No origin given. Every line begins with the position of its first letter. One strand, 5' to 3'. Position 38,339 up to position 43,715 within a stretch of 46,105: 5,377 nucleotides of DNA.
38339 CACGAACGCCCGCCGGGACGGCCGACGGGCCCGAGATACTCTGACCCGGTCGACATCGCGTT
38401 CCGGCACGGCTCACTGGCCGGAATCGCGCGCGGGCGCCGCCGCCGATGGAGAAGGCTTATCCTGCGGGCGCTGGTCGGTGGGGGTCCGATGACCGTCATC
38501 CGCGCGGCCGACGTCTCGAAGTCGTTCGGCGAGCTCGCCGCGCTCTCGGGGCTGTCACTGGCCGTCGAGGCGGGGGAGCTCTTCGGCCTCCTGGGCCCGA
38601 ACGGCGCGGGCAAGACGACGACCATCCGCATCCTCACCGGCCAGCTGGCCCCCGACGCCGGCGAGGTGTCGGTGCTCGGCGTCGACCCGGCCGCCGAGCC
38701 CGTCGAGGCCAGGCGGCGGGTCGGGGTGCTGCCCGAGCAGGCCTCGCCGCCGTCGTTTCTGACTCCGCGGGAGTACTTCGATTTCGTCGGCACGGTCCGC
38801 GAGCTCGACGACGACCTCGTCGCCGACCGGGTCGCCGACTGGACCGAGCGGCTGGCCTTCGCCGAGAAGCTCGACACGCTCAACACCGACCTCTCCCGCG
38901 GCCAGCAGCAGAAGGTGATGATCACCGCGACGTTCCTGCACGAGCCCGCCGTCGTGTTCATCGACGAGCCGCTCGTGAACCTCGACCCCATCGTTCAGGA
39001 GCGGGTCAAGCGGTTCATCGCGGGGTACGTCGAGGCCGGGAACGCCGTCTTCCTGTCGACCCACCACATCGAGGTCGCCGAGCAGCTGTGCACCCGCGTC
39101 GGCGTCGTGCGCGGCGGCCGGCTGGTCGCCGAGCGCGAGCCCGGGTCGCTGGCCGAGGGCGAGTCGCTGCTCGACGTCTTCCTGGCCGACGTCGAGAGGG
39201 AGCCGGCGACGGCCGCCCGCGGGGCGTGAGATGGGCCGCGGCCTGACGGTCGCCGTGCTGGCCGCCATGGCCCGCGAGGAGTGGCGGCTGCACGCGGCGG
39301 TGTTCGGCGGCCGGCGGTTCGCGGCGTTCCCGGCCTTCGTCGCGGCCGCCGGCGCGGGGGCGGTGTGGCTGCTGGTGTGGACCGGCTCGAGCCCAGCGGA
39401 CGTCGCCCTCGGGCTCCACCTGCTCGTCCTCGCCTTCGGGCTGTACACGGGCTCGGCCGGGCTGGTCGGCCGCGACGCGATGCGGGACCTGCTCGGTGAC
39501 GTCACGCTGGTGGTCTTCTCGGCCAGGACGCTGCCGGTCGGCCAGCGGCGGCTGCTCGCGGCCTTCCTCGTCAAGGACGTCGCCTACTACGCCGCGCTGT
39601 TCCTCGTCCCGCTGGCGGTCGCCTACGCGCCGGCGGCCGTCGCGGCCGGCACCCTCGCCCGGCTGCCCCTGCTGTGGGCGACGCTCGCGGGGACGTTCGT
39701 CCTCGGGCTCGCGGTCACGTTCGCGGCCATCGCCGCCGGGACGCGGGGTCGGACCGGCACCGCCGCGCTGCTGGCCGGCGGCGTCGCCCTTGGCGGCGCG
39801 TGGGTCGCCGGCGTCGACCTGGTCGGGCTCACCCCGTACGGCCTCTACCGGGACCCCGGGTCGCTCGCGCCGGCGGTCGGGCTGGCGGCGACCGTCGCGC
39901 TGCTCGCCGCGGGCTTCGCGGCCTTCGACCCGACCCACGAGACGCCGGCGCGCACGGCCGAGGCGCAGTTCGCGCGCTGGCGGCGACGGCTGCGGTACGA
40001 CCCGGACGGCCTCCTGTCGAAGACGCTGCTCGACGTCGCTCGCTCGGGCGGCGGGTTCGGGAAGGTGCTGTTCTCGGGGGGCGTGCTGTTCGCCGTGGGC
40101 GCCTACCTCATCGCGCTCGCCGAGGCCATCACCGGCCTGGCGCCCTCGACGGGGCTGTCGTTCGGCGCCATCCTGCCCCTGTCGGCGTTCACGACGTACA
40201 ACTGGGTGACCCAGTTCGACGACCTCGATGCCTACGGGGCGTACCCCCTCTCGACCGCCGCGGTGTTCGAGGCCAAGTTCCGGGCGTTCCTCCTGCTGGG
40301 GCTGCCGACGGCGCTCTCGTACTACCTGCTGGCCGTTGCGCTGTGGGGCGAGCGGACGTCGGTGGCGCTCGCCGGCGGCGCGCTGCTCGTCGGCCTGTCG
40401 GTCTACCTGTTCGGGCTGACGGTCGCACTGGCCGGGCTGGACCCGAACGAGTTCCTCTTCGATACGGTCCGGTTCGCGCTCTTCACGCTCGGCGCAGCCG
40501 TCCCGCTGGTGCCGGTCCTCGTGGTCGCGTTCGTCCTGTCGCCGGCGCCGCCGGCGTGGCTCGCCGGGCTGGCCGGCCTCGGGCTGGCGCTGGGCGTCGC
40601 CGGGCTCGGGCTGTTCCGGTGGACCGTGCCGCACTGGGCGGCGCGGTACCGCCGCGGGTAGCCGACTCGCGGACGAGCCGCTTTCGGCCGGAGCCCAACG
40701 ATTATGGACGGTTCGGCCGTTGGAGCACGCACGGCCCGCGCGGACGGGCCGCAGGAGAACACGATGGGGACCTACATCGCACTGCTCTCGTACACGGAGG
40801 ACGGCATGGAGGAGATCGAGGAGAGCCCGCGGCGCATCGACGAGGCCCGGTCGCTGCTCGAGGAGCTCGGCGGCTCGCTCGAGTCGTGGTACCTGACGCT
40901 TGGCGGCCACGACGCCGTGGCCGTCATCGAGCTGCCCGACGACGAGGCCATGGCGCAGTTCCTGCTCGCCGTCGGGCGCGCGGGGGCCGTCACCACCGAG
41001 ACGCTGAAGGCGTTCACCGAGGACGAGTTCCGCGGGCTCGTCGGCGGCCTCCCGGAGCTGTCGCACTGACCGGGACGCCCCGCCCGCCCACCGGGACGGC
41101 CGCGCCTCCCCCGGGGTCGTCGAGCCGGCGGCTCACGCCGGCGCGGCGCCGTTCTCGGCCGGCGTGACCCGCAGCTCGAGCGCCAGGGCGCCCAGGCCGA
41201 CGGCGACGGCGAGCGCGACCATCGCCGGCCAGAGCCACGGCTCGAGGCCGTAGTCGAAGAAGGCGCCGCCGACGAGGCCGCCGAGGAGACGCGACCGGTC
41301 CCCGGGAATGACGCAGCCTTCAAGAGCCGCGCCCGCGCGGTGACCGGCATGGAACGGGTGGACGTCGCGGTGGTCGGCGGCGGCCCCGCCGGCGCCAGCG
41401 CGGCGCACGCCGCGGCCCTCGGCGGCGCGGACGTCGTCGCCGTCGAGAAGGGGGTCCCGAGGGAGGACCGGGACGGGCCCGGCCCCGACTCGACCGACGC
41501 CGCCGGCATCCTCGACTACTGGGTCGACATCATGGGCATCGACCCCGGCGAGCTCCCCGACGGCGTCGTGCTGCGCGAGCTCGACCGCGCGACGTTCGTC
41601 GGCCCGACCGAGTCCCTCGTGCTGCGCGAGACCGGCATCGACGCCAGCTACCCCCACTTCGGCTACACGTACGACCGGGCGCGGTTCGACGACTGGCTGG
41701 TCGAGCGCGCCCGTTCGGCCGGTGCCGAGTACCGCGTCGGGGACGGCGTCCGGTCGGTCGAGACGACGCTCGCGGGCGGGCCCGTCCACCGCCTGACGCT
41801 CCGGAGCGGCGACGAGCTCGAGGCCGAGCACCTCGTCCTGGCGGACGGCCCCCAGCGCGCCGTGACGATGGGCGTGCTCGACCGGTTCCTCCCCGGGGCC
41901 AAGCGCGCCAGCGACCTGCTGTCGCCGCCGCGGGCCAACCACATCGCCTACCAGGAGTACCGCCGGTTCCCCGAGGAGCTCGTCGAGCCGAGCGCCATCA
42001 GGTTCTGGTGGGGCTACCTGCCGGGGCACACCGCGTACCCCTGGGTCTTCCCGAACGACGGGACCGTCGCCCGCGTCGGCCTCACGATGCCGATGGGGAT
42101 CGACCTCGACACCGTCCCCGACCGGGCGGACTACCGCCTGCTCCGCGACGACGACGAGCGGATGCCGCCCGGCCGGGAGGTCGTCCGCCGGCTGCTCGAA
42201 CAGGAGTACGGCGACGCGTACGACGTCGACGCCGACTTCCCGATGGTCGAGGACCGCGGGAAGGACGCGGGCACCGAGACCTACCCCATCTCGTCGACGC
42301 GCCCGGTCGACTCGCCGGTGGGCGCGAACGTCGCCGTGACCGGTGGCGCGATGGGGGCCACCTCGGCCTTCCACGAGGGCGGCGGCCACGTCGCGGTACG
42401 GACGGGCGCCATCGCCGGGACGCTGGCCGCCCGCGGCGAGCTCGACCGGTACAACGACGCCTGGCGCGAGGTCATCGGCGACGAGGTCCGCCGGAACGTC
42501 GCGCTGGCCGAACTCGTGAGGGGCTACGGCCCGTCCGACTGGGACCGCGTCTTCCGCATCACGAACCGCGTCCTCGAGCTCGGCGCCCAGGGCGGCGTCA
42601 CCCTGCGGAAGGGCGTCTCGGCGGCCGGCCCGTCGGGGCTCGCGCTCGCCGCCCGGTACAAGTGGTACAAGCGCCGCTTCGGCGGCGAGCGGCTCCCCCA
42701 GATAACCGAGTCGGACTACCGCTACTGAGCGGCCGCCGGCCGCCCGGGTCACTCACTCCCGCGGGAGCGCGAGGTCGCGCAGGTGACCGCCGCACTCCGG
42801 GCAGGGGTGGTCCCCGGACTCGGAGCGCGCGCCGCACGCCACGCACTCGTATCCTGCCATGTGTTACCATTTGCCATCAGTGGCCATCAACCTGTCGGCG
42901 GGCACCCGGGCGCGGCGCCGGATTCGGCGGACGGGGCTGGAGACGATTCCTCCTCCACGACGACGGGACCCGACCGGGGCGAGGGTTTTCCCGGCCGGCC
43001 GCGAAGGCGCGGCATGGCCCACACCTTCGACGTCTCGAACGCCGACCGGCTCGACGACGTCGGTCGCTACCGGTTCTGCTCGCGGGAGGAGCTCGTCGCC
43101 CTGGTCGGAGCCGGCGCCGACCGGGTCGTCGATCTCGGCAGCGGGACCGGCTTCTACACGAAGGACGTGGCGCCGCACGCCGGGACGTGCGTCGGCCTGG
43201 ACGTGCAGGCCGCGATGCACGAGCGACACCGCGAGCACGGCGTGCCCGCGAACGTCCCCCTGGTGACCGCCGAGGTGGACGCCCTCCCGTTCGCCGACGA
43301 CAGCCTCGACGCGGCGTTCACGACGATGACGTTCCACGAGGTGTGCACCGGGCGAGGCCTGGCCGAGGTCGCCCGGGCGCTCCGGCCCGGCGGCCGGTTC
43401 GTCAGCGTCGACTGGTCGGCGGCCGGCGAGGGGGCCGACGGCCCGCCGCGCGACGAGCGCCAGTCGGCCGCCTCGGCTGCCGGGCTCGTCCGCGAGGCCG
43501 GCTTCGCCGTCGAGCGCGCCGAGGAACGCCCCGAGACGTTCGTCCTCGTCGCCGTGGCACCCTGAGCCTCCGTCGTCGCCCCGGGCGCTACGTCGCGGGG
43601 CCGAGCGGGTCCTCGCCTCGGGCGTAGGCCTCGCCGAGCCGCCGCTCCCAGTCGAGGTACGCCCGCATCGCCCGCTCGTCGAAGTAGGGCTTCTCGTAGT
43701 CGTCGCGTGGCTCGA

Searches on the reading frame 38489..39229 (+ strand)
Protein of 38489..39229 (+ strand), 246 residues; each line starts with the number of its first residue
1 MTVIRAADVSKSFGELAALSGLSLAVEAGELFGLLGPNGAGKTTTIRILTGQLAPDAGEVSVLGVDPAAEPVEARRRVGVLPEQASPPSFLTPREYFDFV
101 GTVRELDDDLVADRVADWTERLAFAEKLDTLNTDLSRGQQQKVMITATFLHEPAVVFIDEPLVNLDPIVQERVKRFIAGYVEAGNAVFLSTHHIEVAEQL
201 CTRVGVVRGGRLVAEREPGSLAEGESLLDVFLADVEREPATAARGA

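Call 11: search_protein_families(library=pfam, proteins=[window:38489-39229:+])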
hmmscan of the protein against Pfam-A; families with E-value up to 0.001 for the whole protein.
window:38489-39229:+ (246 aa): 2 families
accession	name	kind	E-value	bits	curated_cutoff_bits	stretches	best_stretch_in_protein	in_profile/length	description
PF00005.33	ABC_tran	-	2.1e-25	90.4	25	1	19-162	1-136/137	ABC transporter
PF13304.12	AAA_21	-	1.8e-09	38.5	27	1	131-196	234-302/304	AAA domain, putative AbiEii toxin, Type IV TA system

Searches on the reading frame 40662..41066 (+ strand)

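Call 28: search_protein_families(library=pfam, proteins=[window:40662-41066:+], max_evalue=0.01)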
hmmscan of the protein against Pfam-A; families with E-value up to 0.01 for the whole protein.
window:40662-41066:+ (135 aa): 1 family
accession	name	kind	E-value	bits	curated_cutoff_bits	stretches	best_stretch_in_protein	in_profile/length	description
PF08734.17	GYD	-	3e-30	104.5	31.4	1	38-126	1-90/91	GYD domain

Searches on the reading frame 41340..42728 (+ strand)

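Call 11: search_protein_families(library=pfam, proteins=[window:41340-42728:+])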
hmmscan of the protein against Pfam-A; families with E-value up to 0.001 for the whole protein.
window:41340-42728:+ (462 aa): 6 families
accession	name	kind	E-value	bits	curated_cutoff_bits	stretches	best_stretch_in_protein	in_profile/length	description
PF01494.25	FAD_binding_3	-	3.9e-07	30.1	22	1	6-37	1-32/349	FAD binding domain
PF07992.20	Pyr_redox_2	-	6.3e-07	29.5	26.1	1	8-38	2-32/291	Pyridine nucleotide-disulphide oxidoreductase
PF01266.30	DAO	-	6.8e-07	29.6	27.9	0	8-40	1-34/353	FAD dependent oxidoreductase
PF03486.20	HI0933_like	-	3.5e-05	23.8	50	0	8-38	2-32/244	HI0933-like protein Rossmann domain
PF04820.20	Trp_halogenase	-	0.00012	21.6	21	0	106-180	150-222/458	Tryptophan halogenase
PF00890.30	FAD_binding_2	-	0.00017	21.4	20.4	1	8-40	1-33/414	FAD binding domain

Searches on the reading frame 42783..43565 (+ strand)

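Call 11: search_protein_families(library=pfam, proteins=[window:42783-43565:+])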
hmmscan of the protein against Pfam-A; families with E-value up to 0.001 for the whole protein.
window:42783-43565:+ (260 aa): 6 families
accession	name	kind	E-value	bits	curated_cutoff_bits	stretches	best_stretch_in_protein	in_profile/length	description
PF08241.18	Methyltransf_11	-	4.5e-17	62.9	21.2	1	116-207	1-94/95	Methyltransferase domain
PF13649.12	Methyltransf_25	-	2.6e-15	57.3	27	1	115-204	1-97/97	Methyltransferase domain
PF13847.12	Methyltransf_31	-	4.9e-09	36.5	27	1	112-212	4-113/145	Methyltransferase domain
PF08242.18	Methyltransf_12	-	4.1e-08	34.3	30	1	116-206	1-98/98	Methyltransferase domain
PF01209.24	Ubie_methyltran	-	8.8e-08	32.2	20.1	1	113-212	49-155/233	ubiE/COQ5 methyltransferase family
PF13489.12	Methyltransf_23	-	0.0002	21.6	27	1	111-215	22-123/164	Methyltransferase domain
